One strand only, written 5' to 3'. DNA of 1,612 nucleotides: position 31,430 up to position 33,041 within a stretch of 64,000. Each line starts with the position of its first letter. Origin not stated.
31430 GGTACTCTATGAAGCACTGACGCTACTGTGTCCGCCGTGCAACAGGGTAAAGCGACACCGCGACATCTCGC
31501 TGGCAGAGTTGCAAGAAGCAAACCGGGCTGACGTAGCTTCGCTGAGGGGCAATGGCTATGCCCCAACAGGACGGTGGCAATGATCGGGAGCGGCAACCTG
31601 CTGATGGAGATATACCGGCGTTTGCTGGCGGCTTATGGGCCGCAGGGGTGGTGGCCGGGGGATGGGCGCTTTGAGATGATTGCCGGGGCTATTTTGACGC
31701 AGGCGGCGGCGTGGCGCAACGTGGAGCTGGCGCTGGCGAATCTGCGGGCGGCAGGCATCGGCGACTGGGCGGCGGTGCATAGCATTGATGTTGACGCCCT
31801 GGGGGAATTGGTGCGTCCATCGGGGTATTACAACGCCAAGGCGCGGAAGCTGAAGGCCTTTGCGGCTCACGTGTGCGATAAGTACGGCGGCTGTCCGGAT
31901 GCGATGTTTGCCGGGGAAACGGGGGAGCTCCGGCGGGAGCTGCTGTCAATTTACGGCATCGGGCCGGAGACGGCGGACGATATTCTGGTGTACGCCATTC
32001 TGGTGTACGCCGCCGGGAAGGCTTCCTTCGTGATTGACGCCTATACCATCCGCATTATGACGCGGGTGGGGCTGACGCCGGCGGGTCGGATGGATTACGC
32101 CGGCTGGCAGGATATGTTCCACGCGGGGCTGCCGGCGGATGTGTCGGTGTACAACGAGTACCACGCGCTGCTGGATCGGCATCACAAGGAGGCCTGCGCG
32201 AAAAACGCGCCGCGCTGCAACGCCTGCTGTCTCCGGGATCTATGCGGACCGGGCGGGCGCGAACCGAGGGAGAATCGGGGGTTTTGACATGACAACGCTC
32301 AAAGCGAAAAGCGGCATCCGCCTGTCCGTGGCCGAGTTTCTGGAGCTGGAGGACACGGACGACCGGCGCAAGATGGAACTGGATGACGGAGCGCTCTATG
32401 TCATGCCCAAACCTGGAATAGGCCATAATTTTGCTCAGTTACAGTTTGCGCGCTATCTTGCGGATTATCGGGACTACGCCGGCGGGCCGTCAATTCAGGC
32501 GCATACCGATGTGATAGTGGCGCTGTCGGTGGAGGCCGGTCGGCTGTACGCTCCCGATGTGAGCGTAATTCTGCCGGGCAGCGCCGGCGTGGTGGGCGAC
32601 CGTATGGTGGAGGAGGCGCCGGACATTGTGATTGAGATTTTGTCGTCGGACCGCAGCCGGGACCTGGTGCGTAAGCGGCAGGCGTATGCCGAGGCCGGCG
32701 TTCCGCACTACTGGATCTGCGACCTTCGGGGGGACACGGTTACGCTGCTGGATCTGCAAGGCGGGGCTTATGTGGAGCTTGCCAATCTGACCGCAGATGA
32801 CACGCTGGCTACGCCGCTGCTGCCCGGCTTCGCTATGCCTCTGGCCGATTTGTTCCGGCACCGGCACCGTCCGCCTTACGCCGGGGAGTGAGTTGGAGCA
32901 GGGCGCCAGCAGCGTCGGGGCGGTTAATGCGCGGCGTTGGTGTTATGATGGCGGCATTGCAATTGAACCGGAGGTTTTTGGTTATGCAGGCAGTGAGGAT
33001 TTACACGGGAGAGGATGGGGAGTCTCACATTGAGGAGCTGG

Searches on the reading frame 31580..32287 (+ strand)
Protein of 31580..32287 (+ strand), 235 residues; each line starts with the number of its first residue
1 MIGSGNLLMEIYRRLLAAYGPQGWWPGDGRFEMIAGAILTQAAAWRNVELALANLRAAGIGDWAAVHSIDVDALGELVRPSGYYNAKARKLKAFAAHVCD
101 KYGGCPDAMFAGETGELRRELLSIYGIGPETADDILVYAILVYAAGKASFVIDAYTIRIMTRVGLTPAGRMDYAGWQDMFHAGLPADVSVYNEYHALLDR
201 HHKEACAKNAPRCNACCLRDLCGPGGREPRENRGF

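Call 3: search_protein_families(library=pfam, proteins=[window:31580-32287:+], max_evalue=0.01)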
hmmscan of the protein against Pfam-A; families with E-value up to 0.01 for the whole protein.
window:31580-32287:+ (235 aa): 2 families
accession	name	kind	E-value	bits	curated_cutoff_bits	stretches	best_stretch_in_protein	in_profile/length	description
PF00730.31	HhH-GPD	-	1.2e-09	38.9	26.2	1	36-167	2-90/108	HhH-GPD superfamily base excision DNA repair protein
PF00633.29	HHH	-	0.0072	16.6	24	0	120-138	12-30/30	Helix-hairpin-helix motif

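Call 4: search_protein_families(library=ncbifam, proteins=[window:31580-32287:+], max_evalue=0.01)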
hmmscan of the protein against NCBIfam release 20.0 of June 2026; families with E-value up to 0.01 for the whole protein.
window:31580-32287:+ (235 aa): 6 families
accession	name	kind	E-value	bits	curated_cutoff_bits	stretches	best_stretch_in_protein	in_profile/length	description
NF010494.0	PRK13913.1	equivalog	1e-23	84.4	192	1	6-184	8-180/220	3-methyladenine DNA glycosylase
NF053634.1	MonDNAglycDR2438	equivalog_domain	2.6e-22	79.4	400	1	12-222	2-204/219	monofunctional DNA glycosylase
TIGR01083.1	nth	equivalog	6.6e-10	39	211.7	1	31-213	28-192/192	endonuclease III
NF007978.0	PRK10702.1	equivalog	1.1e-09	38.2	405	1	30-222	29-203/211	endonuclease III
TIGR01084.1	mutY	equivalog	3e-07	30.3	286.5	1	79-223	76-207/277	A/G-specific adenine glycosylase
NF008132.0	PRK10880.1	equivalog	0.0027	16.8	427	1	72-222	72-209/351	A/G-specific adenine glycosylase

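Call 19: find_homologous_proteins(query=window:31580-32287:+, max_evalue=1e-10)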
Query window:31580-32287:+ (235 aa): 7936 proteins with E <= 1e-10 among 8000 candidates; the best 120 are listed.
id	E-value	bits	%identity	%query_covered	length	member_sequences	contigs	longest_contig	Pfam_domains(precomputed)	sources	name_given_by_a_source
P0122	4.3e-142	490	96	96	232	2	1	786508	PF00730.32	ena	-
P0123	2.1e-117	409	80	97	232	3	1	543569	PF00730.32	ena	-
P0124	3.6e-116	405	84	93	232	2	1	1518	PF00730.32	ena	-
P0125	5.2e-115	402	82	93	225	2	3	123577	PF00730.32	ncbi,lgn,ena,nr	ncbi:MAG: endonuclease [Chloroflexi bacterium]|nr:endonuclease [Chloroflexota bacterium] MYD49754.1 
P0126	6.1e-115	401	79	96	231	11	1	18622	PF00730.32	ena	-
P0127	9.8e-115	401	81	94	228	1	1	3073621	PF00730.32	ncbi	-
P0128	5.0e-114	398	80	93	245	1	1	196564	PF00730.32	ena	-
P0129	5.2e-114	398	80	93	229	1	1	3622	PF00730.32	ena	-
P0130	2.1e-113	396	78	95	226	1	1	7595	PF00730.32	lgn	-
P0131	2.1e-113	396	79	94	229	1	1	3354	PF00730.32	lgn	-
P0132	7.2e-113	395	81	92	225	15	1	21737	PF00730.32,PF00633.30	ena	-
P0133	2.2e-112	393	80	93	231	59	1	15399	PF00730.32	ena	-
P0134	1.5e-111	390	79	93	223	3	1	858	PF00730.32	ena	-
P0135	1.5e-111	390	77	97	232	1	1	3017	PF00730.32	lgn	-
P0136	2.1e-111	390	78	94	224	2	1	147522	PF00730.32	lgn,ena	-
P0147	1.8e-109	383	75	95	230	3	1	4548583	PF00730.32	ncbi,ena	-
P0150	8.6e-109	381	79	92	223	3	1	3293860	PF00730.32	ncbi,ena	-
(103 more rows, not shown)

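Call 20: find_encoding_contigs(protein=P0123, flank=6000, max_places=2)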
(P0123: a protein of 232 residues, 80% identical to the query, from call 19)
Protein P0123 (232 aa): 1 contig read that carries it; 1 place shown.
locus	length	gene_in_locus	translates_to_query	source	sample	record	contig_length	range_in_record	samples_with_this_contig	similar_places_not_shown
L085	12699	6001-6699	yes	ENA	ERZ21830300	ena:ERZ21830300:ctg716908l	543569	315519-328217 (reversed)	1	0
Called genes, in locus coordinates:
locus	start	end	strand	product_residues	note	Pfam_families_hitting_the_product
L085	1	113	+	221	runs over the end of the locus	PF12146:Hydrolase_4 (faint), PF12697:Abhydrolase_6 (weak), PF00561:Abhydrolase_1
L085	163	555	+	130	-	-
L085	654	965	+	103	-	-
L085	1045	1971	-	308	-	PF02558:ApbA, PF08546:ApbA_C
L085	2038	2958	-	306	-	PF00483:NTP_transferase, PF12804:NTP_transf_3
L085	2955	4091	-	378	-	PF03480:DctP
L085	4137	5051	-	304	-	PF00296:Bac_luciferase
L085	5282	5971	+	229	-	PF17746:SfsA_N, PF03749:SfsA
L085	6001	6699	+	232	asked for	PF00730:HhH-GPD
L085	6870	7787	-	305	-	PF01522:Polysacc_deac_1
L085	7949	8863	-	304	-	-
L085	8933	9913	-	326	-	PF01073:3Beta_HSD, PF01370:Epimerase, PF02719:Polysacc_synt_2, PF04321:RmlD_sub_bind, PF07993:NAD_binding_4, PF08659:KR (weak), PF13460:NAD_binding_10, PF16363:GDP_Man_Dehyd, +1 more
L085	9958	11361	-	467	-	-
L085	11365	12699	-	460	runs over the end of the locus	PF14258:DUF4350 (faint), PF09822:ABC_transp_aux (faint)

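Call 21: find_encoding_contigs(protein=P0127, flank=6000, max_places=2)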
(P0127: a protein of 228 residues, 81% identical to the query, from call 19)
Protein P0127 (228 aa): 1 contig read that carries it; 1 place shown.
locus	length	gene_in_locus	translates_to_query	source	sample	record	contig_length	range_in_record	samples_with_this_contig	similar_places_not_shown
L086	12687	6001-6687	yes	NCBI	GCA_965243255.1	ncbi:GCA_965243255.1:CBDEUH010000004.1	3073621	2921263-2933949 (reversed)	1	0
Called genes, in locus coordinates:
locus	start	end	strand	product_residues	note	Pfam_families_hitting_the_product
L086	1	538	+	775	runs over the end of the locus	PF21689:TorS_sensor_domain, PF00672:HAMP, PF00512:HisKA, PF02518:HATPase_c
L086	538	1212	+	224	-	PF12146:Hydrolase_4 (faint), PF12697:Abhydrolase_6 (weak), PF00561:Abhydrolase_1 (weak)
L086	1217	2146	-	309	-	PF02558:ApbA, PF08546:ApbA_C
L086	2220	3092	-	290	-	PF00483:NTP_transferase, PF12804:NTP_transf_3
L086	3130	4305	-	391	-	PF00441:Acyl-CoA_dh_1, PF08028:Acyl-CoA_dh_2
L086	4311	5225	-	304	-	PF00296:Bac_luciferase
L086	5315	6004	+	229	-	PF17746:SfsA_N, PF03749:SfsA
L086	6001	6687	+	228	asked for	PF00730:HhH-GPD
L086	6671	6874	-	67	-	-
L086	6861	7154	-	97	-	-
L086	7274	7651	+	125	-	-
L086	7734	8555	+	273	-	PF12146:Hydrolase_4, PF00561:Abhydrolase_1, PF12697:Abhydrolase_6, PF03096:Ndr (weak)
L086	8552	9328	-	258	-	PF00106:adh_short, PF08659:KR (faint), PF13561:adh_short_C2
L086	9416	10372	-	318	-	PF04909:Amidohydro_2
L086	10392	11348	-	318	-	PF04909:Amidohydro_2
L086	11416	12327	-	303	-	PF12911:OppC_N, PF00528:BPD_transp_1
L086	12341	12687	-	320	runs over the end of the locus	PF19300:BPD_transp_1_N, PF00528:BPD_transp_1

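Call 22: find_encoding_contigs(protein=P0150, flank=6000, max_places=2)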
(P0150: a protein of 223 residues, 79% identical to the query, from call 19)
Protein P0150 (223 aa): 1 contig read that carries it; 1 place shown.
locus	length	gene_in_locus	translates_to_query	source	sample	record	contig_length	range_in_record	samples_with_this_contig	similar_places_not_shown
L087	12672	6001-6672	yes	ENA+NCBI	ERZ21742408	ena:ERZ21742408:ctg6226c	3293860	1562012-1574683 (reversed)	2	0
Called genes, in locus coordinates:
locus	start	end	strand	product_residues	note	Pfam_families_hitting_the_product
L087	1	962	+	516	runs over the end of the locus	PF00732:GMC_oxred_N, PF01266:DAO (faint), PF07992:Pyr_redox_2 (faint), PF05199:GMC_oxred_C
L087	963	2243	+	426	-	PF04326:SLFN_AlbA_2, PF13749:HATPase_c_4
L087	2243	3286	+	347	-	PF01656:CbiA, PF02374:ArsA_ATPase (weak), PF13614:AAA_31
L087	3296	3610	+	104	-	-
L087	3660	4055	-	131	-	PF00903:Glyoxalase, PF12681:Glyoxalase_2 (weak), PF13669:Glyoxalase_4, PF18029:Glyoxalase_6 (weak)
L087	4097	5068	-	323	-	PF04909:Amidohydro_2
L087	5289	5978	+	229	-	PF17746:SfsA_N, PF03749:SfsA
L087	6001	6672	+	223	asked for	PF00730:HhH-GPD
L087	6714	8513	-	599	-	PF01019:G_glu_transpept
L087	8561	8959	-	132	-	PF09969:DUF2203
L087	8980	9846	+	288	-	PF14801:TrmI-like_N, PF08704:GCD14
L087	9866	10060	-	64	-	-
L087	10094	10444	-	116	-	PF02963:EcoRI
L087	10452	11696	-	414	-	PF02086:MethyltransfD12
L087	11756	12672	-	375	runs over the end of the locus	PF00850:Hist_deacetyl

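Call 26: search_protein_families(library=padloc, proteins=[window:31580-32287:+], max_evalue=0.01)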
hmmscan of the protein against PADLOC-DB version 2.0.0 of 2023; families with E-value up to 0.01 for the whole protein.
window:31580-32287:+ (235 aa): 2 families
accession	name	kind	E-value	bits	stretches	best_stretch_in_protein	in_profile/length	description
PDLC03398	REase_II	-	0.00075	17.2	1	80-222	84-213/221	Type II nicking endonuclease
PDLC01773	Cas4c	-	0.00081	16.8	1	190-226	163-197/229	-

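Call 27: search_protein_families(library=phrogs, proteins=[window:31580-32287:+], max_evalue=0.001)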
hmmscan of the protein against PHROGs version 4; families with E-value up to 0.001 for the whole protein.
window:31580-32287:+ (235 aa): 0 families

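Call 39: search_solved_structures(query=window:31580-32287:+, max_evalue=0.001)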
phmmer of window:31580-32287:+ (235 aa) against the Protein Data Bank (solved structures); distinct sequences matched with E-value up to 0.001: 11.
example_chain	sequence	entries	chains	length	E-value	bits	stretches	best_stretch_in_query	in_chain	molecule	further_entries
8a5f_A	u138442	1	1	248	1.3e-15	61.1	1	7-223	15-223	Endonuclease III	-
4unf_A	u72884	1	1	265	1.7e-15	60.8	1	7-223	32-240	ENDONUCLEASE III-1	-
1pu6_A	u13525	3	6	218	2.1e-15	60.5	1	16-186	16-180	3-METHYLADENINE DNA GLYCOSYLASE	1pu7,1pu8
8a5c_A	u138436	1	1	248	1.8e-14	57.5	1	7-223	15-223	Endonuclease III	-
7rds_A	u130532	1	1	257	1.9e-08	37.7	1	30-223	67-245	Isoform 3 of Endonuclease III-like protein 1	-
7rdt_A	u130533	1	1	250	1.9e-08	37.7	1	30-223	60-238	Isoform 3 of Endonuclease III-like protein 1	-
2abk_A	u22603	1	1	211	5.9e-08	36.1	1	30-222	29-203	ENDONUCLEASE III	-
1orn_A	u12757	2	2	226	1.1e-05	28.7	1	69-231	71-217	Endonuclease III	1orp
1p59_A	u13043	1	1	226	1.7e-05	28.1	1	69-231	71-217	Endonuclease III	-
8a5g_A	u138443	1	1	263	0.0002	24.5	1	62-223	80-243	Endonuclease III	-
4uob_A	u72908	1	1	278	0.00084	22.5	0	62-223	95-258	ENDONUCLEASE III-3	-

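Call 63: find_encoding_contigs(protein=P0125, flank=4000, max_places=3)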
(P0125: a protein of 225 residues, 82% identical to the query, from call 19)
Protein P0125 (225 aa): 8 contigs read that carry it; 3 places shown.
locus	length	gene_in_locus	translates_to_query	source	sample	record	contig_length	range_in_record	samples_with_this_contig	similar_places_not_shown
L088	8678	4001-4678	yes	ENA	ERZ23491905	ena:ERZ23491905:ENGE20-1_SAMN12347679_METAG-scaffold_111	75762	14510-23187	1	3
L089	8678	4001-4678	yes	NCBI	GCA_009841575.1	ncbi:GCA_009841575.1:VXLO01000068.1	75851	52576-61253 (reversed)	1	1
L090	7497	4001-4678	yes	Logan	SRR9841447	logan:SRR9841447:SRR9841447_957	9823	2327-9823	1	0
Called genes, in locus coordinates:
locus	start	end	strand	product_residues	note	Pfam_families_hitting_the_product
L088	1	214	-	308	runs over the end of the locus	PF02558:ApbA, PF08546:ApbA_C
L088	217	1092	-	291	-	PF00483:NTP_transferase, PF12804:NTP_transf_3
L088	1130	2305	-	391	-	PF00441:Acyl-CoA_dh_1 (weak), PF08028:Acyl-CoA_dh_2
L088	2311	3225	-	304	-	PF00296:Bac_luciferase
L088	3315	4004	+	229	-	PF17746:SfsA_N, PF03749:SfsA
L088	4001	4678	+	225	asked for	PF00730:HhH-GPD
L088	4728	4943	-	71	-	-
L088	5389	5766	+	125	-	-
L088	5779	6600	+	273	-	PF00561:Abhydrolase_1, PF12146:Hydrolase_4, PF12697:Abhydrolase_6, PF03096:Ndr (weak)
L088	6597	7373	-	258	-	PF00106:adh_short, PF13561:adh_short_C2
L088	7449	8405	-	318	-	PF04909:Amidohydro_2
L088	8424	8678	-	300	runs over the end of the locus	PF04909:Amidohydro_2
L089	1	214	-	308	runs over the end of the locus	PF02558:ApbA, PF08546:ApbA_C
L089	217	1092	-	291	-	PF00483:NTP_transferase, PF12804:NTP_transf_3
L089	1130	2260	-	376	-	PF00441:Acyl-CoA_dh_1, PF08028:Acyl-CoA_dh_2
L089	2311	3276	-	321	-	PF00296:Bac_luciferase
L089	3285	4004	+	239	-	PF17746:SfsA_N, PF03749:SfsA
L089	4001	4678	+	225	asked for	PF00730:HhH-GPD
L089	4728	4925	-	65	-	-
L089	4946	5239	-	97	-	PF09907:HigB_toxin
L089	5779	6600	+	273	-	PF00561:Abhydrolase_1, PF12146:Hydrolase_4, PF12697:Abhydrolase_6, PF03096:Ndr (weak)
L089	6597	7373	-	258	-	PF00106:adh_short, PF13561:adh_short_C2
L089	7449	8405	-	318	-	PF04909:Amidohydro_2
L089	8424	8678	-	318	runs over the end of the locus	PF04909:Amidohydro_2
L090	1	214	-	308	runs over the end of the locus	PF02558:ApbA, PF08546:ApbA_C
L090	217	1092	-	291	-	PF00483:NTP_transferase, PF12804:NTP_transf_3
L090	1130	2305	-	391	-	PF00441:Acyl-CoA_dh_1, PF08028:Acyl-CoA_dh_2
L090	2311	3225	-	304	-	PF00296:Bac_luciferase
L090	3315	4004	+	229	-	PF17746:SfsA_N, PF03749:SfsA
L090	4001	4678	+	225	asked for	PF00730:HhH-GPD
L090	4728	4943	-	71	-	-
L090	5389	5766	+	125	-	-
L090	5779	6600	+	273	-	PF00561:Abhydrolase_1, PF12146:Hydrolase_4, PF12697:Abhydrolase_6, PF03096:Ndr (weak)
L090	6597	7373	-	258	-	PF00106:adh_short, PF13561:adh_short_C2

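Call 64: find_encoding_contigs(protein=P0147, flank=4000, max_places=2)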
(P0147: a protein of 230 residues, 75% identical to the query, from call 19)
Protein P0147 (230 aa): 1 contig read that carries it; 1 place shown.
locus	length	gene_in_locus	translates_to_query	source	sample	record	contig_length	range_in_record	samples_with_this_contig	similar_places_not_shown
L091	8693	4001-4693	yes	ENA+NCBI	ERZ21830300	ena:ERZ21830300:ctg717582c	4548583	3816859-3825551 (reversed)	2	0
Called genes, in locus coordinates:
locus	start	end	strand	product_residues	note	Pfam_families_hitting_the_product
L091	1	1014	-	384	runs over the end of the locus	-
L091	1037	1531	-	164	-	PF14280:DUF4365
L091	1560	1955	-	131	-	PF00903:Glyoxalase, PF12681:Glyoxalase_2 (weak), PF13669:Glyoxalase_4, PF18029:Glyoxalase_6 (weak)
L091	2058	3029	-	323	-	PF04909:Amidohydro_2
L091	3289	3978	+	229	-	PF17746:SfsA_N, PF03749:SfsA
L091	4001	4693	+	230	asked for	PF00730:HhH-GPD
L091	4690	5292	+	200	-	PF05685:Uma2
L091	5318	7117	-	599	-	PF01019:G_glu_transpept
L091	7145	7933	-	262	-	-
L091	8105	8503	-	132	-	PF09969:DUF2203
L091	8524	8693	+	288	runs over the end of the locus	PF14801:TrmI-like_N, PF08704:GCD14, PF01135:PCMT (weak)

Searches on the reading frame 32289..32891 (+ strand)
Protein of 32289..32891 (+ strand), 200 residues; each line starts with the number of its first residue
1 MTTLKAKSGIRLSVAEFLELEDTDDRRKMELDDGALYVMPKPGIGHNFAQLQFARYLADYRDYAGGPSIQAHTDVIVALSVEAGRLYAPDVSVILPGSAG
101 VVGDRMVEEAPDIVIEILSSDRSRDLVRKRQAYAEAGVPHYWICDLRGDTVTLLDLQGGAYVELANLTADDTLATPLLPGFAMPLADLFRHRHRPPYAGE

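Call 3: search_protein_families(library=pfam, proteins=[window:32289-32891:+], max_evalue=0.01)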
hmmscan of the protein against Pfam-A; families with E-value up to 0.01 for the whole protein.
window:32289-32891:+ (200 aa): 1 family
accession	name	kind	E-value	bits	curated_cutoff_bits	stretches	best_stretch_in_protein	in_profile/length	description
PF05685.18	Uma2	-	2.9e-31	108.7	27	1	15-185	2-171/172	Putative restriction endonuclease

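Call 4: search_protein_families(library=ncbifam, proteins=[window:32289-32891:+], max_evalue=0.01)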
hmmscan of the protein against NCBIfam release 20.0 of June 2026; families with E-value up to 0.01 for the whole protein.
window:32289-32891:+ (200 aa): 0 families

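Call 26: search_protein_families(library=padloc, proteins=[window:32289-32891:+], max_evalue=0.01)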
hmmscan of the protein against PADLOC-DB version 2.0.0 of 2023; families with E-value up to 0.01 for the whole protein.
window:32289-32891:+ (200 aa): 4 families
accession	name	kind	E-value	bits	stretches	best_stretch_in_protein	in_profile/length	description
PDLC04833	PDC-S03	-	9.6e-27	91.8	1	9-190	21-204/207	-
PDLC04832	PDC-S03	-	2.9e-26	90.4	1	11-190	8-187/188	-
PDLC04834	PDC-S03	-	2.3e-15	54.8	1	10-189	7-182/184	-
PDLC04835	PDC-S03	-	6.9e-13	46.6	1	11-148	8-148/207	-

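Call 27: search_protein_families(library=phrogs, proteins=[window:32289-32891:+], max_evalue=0.001)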
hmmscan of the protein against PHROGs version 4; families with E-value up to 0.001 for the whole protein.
window:32289-32891:+ (200 aa): 1 family
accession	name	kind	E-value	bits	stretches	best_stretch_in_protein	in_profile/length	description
phrog_16228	-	unknown function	1.7e-22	80.8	1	23-186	17-177/187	-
